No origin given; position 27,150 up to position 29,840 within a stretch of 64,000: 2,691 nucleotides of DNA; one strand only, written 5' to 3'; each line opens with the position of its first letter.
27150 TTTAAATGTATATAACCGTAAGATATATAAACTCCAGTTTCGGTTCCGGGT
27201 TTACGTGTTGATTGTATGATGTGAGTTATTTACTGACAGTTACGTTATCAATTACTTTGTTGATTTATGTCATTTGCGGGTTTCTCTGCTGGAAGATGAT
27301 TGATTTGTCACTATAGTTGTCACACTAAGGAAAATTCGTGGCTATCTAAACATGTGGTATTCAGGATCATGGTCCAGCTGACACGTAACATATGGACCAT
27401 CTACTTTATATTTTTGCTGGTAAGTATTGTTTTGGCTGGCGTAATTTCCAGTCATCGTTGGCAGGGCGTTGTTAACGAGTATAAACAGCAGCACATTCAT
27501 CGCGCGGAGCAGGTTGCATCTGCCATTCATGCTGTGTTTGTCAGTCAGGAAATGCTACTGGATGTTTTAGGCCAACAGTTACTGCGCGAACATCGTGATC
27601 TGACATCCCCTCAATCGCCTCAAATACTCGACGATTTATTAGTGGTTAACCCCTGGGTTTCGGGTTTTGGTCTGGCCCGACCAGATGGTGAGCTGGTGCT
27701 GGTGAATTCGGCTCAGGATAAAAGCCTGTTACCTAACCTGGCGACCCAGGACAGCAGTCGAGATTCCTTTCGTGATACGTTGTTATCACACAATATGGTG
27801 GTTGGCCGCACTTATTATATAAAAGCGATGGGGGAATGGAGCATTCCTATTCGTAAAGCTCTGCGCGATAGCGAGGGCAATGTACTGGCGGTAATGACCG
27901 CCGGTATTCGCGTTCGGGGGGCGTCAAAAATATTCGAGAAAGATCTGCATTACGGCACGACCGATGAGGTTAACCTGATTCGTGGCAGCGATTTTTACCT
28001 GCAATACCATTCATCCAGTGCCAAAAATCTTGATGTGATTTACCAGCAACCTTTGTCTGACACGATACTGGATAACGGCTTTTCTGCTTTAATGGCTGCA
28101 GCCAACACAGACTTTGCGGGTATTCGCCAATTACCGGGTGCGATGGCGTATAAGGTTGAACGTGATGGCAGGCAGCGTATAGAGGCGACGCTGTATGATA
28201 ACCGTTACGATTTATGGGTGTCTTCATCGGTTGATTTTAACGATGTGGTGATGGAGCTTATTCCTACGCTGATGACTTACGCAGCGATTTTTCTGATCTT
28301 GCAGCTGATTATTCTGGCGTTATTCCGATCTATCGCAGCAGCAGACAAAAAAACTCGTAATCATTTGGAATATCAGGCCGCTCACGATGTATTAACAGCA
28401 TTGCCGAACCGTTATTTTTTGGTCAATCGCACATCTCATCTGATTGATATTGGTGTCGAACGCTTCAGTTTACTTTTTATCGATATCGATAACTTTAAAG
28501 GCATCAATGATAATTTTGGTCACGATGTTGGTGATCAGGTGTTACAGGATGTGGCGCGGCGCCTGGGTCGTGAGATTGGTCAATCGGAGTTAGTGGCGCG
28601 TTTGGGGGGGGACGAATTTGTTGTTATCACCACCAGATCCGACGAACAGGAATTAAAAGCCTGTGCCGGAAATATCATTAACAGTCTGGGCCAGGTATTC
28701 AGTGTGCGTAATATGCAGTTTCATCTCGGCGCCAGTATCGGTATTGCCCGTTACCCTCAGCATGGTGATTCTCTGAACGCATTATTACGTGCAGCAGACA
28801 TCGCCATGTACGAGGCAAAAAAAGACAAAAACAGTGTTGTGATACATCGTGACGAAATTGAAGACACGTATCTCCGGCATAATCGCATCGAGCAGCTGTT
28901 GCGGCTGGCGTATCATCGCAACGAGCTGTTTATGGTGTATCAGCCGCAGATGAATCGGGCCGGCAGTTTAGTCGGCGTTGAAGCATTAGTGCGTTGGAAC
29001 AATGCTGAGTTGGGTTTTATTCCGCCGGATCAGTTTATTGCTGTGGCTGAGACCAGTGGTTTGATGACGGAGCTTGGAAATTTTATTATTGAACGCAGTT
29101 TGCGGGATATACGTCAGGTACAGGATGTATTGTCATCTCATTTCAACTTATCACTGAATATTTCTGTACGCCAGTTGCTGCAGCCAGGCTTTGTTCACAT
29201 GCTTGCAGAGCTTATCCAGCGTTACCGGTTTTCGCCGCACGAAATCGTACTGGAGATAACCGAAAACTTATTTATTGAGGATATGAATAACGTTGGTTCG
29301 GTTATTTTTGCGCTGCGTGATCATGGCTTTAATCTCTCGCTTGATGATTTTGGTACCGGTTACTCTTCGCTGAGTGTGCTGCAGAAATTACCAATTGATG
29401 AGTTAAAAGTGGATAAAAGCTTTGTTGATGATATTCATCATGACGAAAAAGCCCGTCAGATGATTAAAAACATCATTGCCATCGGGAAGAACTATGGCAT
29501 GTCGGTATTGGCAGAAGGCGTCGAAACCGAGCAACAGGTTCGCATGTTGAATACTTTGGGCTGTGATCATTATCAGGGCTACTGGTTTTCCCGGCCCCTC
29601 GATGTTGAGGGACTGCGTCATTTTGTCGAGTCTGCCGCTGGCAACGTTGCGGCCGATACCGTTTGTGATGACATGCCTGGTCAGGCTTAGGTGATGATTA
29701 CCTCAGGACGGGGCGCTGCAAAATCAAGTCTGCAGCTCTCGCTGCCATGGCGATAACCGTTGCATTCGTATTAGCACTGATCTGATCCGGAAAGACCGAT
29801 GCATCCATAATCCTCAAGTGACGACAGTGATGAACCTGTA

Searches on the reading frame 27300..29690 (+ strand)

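Call 37: search_protein_families(library=pfam, proteins=[window:27300-29690:+], max_evalue=0.01)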
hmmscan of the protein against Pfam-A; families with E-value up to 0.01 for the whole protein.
window:27300-29690:+ (796 aa): 3 families
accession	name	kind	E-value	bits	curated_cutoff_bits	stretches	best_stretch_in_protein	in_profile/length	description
PF00563.25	EAL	-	3.5e-75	252.8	31.3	1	534-766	4-236/236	EAL domain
PF00990.26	GGDEF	-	1.6e-44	151.9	23.8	1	360-511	1-159/161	Diguanylate cyclase, GGDEF domain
PF02743.24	dCache_1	-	0.0046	16.9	45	1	59-247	5-191/240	Cache domain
